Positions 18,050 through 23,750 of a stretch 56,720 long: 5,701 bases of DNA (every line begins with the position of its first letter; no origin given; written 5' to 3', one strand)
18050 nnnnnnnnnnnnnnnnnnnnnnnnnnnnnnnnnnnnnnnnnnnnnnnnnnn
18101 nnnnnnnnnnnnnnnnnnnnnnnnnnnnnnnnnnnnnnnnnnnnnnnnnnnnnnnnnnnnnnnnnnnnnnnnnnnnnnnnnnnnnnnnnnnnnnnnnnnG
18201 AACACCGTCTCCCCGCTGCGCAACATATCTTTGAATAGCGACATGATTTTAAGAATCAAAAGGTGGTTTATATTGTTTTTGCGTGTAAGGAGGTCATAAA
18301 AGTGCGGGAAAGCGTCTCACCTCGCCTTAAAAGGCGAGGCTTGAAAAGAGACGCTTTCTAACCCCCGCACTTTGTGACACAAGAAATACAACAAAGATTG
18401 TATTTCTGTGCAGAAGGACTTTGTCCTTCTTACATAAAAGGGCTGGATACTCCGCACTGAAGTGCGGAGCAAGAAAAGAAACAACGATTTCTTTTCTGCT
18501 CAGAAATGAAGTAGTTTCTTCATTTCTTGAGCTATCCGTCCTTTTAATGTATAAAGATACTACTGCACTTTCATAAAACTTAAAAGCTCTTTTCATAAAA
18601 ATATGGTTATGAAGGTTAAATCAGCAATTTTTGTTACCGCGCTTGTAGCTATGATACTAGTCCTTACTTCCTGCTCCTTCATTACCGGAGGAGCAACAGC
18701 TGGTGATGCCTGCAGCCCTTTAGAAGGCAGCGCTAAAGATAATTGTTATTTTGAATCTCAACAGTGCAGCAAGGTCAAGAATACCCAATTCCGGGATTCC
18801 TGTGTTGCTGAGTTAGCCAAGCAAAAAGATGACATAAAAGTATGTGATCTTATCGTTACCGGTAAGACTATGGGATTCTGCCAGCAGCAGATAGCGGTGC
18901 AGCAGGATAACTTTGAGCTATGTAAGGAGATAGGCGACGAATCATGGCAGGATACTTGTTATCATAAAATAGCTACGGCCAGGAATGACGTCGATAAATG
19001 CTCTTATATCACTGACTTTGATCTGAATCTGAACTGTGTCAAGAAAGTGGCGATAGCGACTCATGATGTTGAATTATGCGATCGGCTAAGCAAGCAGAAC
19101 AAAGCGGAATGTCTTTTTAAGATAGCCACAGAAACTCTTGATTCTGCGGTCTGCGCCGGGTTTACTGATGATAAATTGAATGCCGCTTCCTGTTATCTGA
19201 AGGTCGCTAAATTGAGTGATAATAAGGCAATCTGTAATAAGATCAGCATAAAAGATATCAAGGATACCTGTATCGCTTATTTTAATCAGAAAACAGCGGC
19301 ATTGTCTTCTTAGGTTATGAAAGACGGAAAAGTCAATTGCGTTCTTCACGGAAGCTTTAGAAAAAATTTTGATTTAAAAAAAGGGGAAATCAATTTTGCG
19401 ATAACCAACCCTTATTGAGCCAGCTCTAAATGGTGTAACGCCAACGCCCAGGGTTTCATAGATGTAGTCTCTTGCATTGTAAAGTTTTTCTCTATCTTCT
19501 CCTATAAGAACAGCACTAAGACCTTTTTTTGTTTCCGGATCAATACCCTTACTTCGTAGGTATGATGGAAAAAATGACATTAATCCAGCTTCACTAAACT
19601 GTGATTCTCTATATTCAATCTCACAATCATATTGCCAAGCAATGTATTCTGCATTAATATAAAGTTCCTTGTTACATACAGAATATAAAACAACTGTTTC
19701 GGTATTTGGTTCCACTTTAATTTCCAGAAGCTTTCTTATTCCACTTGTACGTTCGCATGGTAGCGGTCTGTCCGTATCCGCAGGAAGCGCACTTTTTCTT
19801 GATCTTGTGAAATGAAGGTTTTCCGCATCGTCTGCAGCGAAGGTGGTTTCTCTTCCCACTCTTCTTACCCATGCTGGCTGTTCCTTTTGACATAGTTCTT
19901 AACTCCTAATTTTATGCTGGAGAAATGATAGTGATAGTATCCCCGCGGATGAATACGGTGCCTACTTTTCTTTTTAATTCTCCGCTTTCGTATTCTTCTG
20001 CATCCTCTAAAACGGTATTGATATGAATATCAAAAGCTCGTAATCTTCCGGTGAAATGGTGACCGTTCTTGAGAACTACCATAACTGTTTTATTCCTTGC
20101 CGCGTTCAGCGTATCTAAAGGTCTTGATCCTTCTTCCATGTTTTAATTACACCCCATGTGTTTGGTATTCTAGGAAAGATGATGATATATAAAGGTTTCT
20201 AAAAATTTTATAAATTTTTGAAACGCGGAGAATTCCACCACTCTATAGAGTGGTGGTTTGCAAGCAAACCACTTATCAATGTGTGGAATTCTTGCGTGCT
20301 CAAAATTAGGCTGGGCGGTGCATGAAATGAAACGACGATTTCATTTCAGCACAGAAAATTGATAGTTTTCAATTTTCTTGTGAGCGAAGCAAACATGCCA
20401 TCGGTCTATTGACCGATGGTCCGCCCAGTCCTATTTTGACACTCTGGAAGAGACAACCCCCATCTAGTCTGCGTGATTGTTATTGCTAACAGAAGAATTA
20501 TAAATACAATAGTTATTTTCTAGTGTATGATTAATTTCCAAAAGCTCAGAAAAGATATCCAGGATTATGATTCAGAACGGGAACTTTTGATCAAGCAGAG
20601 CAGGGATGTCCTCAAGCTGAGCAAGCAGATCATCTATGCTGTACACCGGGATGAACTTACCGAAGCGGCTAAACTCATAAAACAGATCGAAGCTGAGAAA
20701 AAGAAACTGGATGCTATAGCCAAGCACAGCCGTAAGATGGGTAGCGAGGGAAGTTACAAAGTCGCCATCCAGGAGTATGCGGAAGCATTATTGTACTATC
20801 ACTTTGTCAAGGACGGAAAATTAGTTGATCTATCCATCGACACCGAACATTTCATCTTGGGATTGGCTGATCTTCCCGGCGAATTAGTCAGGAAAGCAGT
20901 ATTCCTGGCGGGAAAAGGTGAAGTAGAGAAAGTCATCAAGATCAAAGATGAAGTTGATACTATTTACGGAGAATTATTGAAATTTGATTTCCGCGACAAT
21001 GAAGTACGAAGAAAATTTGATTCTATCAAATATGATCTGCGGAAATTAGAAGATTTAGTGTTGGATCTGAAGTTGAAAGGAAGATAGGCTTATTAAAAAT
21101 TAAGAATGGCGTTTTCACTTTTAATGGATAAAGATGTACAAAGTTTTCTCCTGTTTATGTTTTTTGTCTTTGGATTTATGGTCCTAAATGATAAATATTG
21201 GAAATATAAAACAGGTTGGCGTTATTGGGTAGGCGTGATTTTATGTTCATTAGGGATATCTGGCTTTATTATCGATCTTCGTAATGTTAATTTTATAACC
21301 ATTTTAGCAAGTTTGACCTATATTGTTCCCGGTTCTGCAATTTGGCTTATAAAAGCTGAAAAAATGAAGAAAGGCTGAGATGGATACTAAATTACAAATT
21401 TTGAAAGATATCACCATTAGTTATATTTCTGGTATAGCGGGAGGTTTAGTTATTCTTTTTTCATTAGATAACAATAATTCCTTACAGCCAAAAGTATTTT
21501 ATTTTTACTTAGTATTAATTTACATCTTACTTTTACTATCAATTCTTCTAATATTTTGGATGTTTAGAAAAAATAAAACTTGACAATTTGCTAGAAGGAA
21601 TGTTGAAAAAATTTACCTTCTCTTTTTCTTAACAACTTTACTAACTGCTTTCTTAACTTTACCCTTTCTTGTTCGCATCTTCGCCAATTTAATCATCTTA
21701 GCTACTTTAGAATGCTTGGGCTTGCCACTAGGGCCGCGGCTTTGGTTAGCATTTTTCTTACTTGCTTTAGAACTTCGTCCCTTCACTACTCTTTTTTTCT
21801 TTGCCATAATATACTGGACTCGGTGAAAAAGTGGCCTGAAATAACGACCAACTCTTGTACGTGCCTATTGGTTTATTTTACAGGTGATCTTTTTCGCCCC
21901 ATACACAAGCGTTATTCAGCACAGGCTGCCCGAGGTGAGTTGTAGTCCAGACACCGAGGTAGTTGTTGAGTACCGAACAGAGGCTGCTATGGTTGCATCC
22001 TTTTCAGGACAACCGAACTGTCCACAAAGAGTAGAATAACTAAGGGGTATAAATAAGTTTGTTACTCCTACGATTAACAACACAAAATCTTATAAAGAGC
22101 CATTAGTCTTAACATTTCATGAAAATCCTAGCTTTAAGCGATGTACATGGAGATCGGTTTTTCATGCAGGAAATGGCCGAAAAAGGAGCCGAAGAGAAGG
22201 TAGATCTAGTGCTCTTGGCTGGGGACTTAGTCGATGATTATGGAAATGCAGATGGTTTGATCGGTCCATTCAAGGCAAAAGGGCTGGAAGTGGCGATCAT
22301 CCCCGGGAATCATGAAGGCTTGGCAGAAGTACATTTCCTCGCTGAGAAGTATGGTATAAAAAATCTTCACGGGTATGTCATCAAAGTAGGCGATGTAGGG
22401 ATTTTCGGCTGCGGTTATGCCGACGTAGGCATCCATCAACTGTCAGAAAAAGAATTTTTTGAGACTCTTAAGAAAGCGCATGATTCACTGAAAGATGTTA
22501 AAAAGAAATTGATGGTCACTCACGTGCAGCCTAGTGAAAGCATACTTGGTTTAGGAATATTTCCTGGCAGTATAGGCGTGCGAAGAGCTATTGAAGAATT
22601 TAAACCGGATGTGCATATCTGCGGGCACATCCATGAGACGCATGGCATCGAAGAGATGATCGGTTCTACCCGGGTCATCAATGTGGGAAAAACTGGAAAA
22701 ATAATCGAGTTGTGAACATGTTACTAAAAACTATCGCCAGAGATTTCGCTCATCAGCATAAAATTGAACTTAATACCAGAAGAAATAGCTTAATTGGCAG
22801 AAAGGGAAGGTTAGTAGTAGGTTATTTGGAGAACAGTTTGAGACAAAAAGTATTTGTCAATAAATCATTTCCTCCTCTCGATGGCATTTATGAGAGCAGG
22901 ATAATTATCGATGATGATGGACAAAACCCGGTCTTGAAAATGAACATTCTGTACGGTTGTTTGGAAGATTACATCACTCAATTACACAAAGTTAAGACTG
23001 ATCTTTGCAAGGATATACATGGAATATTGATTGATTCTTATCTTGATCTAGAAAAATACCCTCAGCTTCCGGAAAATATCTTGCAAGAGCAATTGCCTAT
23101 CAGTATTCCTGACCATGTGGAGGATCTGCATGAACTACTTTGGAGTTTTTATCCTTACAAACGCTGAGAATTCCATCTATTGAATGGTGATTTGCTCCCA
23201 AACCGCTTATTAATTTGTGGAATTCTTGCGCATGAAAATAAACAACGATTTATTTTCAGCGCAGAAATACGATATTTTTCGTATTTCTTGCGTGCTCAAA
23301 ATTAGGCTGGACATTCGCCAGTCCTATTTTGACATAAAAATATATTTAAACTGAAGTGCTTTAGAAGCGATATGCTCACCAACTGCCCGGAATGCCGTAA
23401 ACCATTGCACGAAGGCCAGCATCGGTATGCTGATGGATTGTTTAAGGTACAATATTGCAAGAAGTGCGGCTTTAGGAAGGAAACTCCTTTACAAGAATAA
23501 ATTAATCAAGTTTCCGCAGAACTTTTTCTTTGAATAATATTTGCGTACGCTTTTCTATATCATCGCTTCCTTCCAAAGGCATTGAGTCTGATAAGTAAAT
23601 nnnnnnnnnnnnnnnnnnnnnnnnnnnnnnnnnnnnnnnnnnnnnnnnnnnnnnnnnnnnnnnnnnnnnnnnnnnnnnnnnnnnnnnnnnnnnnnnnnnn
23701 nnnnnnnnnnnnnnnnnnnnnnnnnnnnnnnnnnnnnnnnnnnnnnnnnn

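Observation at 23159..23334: Locus D: same backbone as locus C, but the alpha-beta module sits at a different position and is flanked by an 8-bp direct repeat; the element also supplies a gene's last codons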

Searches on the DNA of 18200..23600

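Call 40: search_rna_families(source=window, start=18200, end=23600, threshold=evalue, max_evalue=5)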
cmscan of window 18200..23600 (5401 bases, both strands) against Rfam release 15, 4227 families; matches with E-value up to 5: 3.
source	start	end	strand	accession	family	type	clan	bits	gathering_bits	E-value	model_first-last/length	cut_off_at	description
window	18493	18564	+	RF04348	Plastid-psbM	Cis-reg;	-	26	52.7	1.7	1-79/79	no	Plastid-psbM 3UTR RNA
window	20321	20348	-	RF03803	MIR1886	Gene; miRNA;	-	24.8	62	0.16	1-52/52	no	MIR1886 microRNA precursor family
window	18413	18501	+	RF01409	STnc250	Gene; sRNA;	-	18.1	42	5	1-94/94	no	STnc250 Hfq binding RNA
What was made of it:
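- On Known RNA family (Rfam): Nothing meaningful at E <= 5 across 18200-23600 (call 40).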

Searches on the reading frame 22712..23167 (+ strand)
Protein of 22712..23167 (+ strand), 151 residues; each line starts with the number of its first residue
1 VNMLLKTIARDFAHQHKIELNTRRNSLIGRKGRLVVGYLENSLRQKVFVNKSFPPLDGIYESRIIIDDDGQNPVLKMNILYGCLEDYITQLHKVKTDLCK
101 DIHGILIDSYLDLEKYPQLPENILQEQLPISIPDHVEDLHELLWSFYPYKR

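Call 16: find_homologous_proteins(query=window:22718-23164:+)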
Query seq(149 aa) (149 aa): 10 proteins with E <= 0.001 among 13 candidates.
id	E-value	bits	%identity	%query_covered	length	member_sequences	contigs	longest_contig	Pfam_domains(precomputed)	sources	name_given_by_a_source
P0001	3.6e-95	334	100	100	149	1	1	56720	-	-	-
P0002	7.1e-76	271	86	99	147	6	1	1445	-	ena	-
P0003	1.9e-60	221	70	98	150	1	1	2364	-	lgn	-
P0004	8.5e-52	193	66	98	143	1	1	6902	-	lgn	-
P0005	2.0e-51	192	62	98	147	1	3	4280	-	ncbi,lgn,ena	-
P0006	1.0e-48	183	61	99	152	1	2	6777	-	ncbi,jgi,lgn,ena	-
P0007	3.3e-48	181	60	98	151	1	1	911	-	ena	-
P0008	1.0e-45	173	85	66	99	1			-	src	-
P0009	9.4e-40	154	70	71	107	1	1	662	-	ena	-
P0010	4.9e-36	142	51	99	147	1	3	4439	-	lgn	-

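Call 18: find_encoding_contigs(protein=P0002, flank=5000, max_places=4)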
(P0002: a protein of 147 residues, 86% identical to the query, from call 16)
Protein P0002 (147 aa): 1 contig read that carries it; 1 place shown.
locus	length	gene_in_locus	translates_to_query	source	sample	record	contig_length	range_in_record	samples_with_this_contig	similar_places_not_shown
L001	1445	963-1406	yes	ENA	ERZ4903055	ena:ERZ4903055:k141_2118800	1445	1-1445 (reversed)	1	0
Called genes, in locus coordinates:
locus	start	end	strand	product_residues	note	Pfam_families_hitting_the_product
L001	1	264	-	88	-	?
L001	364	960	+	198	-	PF00149:Metallophos, PF12850:Metallophos_2, PF14582:Metallophos_3 (faint)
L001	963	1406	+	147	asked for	-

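Call 19: find_encoding_contigs(protein=P0003, flank=5000, max_places=4)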
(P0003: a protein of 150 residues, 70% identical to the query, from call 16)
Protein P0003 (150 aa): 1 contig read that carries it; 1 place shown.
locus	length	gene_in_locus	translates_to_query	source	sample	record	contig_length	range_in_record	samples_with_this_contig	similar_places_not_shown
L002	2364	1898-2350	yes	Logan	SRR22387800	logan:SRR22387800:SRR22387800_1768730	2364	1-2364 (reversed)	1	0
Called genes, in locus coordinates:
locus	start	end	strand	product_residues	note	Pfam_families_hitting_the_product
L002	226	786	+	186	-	PF01997:Translin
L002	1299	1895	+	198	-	PF00149:Metallophos, PF12850:Metallophos_2, PF14582:Metallophos_3 (faint)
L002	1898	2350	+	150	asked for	-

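Call 27: find_encoding_contigs(protein=P0004, flank=3000, max_places=3)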
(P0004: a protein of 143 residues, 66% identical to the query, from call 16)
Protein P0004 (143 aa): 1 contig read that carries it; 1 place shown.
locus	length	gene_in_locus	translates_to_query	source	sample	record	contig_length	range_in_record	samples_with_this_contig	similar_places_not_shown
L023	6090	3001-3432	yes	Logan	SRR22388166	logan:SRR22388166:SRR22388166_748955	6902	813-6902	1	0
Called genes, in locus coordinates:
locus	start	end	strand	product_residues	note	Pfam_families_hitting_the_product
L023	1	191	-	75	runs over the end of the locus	PF01423:LSM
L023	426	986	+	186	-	PF01997:Translin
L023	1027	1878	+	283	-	PF24827:AstE_AspA_cat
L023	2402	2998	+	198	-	PF00149:Metallophos, PF12850:Metallophos_2, PF14582:Metallophos_3 (faint)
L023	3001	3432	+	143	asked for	-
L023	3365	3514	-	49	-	-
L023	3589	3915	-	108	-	-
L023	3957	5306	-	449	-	PF02881:SRP54_N, PF00448:SRP54, PF13401:AAA_22 (weak), PF01656:CbiA (weak), PF02978:SRP_SPB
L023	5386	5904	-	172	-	PF01936:NYN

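Call 28: find_encoding_contigs(protein=P0006, flank=3000, max_places=3)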
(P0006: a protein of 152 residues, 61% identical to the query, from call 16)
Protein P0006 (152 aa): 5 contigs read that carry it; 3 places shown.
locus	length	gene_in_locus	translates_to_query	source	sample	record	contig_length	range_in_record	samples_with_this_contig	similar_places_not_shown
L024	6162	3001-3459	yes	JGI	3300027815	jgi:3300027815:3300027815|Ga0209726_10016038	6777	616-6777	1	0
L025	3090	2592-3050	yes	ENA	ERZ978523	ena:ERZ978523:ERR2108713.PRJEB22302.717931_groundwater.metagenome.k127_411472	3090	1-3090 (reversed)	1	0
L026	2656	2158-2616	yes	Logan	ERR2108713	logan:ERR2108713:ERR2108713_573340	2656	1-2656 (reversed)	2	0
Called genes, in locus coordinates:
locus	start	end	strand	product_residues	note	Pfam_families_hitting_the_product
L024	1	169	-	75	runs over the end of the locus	PF01423:LSM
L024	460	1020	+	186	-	PF01997:Translin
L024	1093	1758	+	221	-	-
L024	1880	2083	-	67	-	-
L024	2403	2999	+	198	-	PF00149:Metallophos, PF12850:Metallophos_2, PF14582:Metallophos_3 (faint)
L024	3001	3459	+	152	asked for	-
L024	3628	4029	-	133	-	-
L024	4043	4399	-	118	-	-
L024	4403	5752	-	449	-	PF02881:SRP54_N, PF13401:AAA_22 (faint), PF00448:SRP54, PF01656:CbiA (weak), PF02978:SRP_SPB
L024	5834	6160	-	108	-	?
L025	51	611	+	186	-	PF01997:Translin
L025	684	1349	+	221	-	-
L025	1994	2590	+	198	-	PF00149:Metallophos, PF12850:Metallophos_2, PF14582:Metallophos_3 (faint)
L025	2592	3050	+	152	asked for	-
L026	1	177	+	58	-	?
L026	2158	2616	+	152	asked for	-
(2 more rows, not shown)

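Call 29: find_encoding_contigs(protein=P0005, flank=3000, max_places=3)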
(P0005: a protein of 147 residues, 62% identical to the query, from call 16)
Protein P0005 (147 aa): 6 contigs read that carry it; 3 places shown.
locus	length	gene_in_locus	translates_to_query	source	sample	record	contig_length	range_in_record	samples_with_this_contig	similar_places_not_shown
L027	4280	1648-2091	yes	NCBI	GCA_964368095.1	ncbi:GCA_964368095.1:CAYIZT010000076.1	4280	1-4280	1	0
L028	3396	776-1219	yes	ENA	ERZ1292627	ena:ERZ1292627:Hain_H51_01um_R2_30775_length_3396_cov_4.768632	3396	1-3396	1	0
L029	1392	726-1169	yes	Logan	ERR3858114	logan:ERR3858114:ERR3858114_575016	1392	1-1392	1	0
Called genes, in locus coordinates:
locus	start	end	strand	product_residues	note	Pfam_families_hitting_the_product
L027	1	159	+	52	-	?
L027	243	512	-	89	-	-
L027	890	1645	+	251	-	PF00149:Metallophos, PF12850:Metallophos_2, PF14582:Metallophos_3 (faint)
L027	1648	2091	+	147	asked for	-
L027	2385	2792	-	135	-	-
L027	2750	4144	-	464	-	PF02881:SRP54_N, PF13401:AAA_22 (faint), PF00448:SRP54, PF02978:SRP_SPB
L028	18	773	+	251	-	PF00149:Metallophos, PF12850:Metallophos_2, PF14582:Metallophos_3 (faint)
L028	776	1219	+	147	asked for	-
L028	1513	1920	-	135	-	-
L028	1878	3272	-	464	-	PF02881:SRP54_N, PF13401:AAA_22 (faint), PF00448:SRP54, PF02978:SRP_SPB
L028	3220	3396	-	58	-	?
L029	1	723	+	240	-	?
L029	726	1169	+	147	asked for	-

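Call 33: find_encoding_contigs(protein=P0001, flank=1000, max_places=3)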
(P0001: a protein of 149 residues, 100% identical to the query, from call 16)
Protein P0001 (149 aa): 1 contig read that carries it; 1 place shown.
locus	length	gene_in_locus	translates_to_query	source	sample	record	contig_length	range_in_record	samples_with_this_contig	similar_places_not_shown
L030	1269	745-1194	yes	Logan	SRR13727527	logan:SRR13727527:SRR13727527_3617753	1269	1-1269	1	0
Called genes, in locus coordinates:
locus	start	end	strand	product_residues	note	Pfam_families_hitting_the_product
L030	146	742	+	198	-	PF00149:Metallophos, PF12850:Metallophos_2, PF14582:Metallophos_3 (faint)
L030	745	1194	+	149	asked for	-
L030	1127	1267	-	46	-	?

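Call 59: search_protein_families(library=pfam, proteins=[window:22712-23167:+], max_evalue=0.00001)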
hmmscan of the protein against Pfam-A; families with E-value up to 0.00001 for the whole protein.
window:22712-23167:+ (151 aa): 0 families
